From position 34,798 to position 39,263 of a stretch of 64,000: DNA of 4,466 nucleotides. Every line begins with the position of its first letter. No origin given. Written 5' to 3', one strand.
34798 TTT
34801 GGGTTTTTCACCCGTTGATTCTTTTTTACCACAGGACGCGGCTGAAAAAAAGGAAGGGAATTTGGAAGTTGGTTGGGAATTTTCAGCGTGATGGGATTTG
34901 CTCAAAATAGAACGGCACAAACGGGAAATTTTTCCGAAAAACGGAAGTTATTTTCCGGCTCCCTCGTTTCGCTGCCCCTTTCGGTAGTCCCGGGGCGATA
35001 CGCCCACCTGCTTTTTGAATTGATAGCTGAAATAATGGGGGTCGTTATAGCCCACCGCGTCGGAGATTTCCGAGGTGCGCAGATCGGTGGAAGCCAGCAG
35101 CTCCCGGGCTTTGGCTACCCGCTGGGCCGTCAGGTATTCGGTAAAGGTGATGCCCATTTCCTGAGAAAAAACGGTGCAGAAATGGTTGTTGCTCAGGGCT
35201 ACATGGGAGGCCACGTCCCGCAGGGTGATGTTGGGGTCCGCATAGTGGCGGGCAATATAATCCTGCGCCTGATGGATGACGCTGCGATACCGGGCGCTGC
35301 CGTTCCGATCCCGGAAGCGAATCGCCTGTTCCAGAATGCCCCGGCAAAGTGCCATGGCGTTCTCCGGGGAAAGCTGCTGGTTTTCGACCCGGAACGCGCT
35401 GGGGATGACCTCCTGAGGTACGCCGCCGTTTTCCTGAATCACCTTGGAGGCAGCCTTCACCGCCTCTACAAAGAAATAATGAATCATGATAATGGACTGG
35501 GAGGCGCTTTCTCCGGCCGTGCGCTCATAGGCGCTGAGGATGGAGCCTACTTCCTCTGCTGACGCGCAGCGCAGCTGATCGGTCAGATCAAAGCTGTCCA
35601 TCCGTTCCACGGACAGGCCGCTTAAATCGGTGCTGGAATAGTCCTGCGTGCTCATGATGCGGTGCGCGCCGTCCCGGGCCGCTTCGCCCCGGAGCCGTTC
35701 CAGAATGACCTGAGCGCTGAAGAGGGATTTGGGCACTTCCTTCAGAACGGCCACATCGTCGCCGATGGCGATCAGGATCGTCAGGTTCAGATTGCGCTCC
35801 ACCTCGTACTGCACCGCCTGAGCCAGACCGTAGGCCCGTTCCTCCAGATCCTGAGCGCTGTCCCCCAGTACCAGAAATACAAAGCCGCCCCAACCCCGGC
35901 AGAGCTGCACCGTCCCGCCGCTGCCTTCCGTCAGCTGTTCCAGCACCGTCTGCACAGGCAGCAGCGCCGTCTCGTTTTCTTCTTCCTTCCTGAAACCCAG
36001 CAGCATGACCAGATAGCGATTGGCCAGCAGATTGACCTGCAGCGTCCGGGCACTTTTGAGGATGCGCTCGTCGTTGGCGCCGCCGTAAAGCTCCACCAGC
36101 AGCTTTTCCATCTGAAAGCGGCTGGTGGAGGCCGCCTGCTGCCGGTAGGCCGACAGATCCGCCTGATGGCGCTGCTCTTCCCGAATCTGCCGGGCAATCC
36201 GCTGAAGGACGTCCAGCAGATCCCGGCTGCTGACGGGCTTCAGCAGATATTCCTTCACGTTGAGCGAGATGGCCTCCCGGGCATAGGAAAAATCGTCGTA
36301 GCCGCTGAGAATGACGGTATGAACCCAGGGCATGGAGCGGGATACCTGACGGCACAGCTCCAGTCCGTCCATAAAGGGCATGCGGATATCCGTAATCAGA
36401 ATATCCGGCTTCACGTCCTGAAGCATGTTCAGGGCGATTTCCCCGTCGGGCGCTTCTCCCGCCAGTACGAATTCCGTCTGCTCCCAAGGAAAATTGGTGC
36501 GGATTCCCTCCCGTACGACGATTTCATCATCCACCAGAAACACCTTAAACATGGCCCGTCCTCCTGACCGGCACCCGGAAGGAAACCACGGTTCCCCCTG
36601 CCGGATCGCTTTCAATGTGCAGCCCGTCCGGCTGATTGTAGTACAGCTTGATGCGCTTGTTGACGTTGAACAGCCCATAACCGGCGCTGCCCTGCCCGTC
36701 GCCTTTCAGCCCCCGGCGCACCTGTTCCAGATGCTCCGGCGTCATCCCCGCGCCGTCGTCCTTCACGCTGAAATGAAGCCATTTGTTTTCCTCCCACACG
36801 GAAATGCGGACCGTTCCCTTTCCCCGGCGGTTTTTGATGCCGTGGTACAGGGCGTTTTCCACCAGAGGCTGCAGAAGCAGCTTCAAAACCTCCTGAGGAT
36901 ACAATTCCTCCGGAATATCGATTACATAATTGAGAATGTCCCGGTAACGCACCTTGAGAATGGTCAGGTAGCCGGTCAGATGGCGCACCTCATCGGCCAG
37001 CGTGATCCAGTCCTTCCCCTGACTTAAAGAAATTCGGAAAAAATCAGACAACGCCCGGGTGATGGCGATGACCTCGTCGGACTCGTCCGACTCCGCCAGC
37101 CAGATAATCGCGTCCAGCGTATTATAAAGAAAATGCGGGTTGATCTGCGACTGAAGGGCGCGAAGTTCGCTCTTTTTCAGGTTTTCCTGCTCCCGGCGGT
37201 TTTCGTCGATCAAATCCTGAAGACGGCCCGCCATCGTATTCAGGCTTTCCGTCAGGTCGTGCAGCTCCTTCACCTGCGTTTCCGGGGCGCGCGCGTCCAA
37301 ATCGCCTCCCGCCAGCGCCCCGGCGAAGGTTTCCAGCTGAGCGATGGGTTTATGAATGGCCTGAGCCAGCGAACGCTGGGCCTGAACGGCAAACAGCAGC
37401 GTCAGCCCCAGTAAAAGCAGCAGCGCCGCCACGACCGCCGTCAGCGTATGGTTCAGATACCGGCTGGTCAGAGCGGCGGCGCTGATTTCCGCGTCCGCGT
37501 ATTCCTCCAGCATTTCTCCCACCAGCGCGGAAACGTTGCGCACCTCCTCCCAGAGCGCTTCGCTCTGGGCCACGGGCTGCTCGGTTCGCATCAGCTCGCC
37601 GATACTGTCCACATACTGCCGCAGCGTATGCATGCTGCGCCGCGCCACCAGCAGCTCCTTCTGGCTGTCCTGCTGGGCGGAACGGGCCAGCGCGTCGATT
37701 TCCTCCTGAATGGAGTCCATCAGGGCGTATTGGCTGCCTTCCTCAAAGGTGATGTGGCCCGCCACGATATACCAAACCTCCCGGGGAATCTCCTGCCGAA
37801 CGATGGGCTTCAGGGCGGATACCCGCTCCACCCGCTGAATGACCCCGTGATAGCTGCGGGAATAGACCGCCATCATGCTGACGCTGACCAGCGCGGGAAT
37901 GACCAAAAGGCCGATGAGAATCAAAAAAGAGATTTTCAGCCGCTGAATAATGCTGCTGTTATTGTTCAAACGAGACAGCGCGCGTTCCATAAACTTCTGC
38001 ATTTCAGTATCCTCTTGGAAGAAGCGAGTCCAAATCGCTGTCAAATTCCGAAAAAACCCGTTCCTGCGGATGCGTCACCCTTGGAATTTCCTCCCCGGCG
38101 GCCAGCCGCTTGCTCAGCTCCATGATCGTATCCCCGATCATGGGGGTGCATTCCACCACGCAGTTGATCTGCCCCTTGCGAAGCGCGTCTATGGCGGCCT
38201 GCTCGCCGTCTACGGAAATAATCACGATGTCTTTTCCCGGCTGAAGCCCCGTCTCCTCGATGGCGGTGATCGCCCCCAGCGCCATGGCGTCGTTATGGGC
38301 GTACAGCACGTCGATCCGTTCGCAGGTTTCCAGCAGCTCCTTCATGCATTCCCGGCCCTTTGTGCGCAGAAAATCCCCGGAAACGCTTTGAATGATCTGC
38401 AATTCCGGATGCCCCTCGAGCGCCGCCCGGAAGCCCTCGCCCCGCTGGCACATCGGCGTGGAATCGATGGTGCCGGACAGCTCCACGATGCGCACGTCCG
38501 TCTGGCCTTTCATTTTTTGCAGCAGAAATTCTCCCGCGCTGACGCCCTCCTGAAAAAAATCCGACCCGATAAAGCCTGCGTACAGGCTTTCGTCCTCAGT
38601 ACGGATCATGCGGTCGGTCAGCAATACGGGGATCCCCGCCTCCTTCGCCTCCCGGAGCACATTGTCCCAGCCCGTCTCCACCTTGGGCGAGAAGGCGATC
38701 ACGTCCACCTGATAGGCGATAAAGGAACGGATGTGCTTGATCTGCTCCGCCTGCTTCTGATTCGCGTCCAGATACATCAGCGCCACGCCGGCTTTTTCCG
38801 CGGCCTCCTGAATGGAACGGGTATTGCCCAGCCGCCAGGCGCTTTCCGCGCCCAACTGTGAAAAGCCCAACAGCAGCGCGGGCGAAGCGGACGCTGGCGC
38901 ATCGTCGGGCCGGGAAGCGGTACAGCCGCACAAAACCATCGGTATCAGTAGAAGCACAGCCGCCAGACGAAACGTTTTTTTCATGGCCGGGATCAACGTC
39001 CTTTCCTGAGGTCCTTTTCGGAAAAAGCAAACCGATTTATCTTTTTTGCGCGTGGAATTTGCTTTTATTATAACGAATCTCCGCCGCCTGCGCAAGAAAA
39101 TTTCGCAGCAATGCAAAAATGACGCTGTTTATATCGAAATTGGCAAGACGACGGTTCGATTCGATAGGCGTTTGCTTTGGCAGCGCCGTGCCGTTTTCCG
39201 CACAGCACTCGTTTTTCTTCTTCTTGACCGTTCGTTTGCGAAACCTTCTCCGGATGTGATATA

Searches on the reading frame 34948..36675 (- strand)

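Call 17: search_protein_families(library=pfam, proteins=[window:34948-36675:-], max_evalue=0.0001)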
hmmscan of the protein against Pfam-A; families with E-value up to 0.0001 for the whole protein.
window:34948-36675:- (575 aa): 3 families
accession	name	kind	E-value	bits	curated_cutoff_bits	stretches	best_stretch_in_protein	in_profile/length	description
PF00072.30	Response_reg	-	1.5e-22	80.3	30.2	1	45-157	1-110/111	Response regulator receiver domain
PF12833.13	HTH_18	-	2e-21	76.5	33.6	1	489-566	2-79/80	Helix-turn-helix domain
PF00165.29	HTH_AraC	-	5.2e-21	74.7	26.6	2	476-516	3-42/42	Bacterial regulatory helix-turn-helix proteins, AraC family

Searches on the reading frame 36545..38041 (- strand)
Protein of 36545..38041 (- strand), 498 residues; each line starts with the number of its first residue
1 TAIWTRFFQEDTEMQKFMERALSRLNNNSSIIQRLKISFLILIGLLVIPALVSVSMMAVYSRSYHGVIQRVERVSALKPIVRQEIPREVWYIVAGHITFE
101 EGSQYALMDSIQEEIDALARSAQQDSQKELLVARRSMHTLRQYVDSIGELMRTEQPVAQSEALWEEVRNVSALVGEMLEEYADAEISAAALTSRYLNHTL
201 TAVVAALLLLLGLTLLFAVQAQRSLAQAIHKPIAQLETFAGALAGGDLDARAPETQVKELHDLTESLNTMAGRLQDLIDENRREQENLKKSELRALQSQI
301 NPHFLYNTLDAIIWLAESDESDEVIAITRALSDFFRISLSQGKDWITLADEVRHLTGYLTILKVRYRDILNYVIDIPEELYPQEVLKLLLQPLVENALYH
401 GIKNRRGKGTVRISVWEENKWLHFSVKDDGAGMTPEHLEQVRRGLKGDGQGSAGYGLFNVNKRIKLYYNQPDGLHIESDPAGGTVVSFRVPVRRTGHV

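Call 17: search_protein_families(library=pfam, proteins=[window:36545-38041:-], max_evalue=0.0001)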
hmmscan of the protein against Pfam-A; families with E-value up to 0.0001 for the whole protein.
window:36545-38041:- (498 aa): 4 families
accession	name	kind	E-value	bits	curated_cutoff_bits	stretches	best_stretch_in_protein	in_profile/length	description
PF06580.19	His_kinase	-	1.2e-25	89.9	25.2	1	292-368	2-79/81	Histidine kinase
PF02518.31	HATPase_c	-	7.2e-16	59.1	26.4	1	386-493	6-110/111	Histidine kinase-, DNA gyrase B-, and HSP90-like ATPase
PF00672.30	HAMP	-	2.2e-09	37.9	25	1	225-276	2-53/53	HAMP domain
PF13581.12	HATPase_c_2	-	3.8e-05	24.1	27.4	1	393-459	39-104/127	Histidine kinase-like ATPase domain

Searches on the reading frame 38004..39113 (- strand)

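Call 17: search_protein_families(library=pfam, proteins=[window:38004-39113:-], max_evalue=0.0001)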
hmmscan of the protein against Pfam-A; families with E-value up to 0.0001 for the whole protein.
window:38004-39113:- (369 aa): 3 families
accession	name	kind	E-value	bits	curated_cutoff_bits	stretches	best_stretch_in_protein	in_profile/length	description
PF13407.12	Peripla_BP_4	-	6.9e-45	154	35.1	1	89-342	8-258/258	Periplasmic binding protein domain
PF00532.27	Peripla_BP_1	-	2.7e-17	63.6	22.2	1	98-315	20-230/281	Periplasmic binding proteins and sugar binding domain of LacI family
PF13377.12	Peripla_BP_3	-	6.2e-07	30.1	26.5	1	215-345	20-152/167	Periplasmic binding protein-like domain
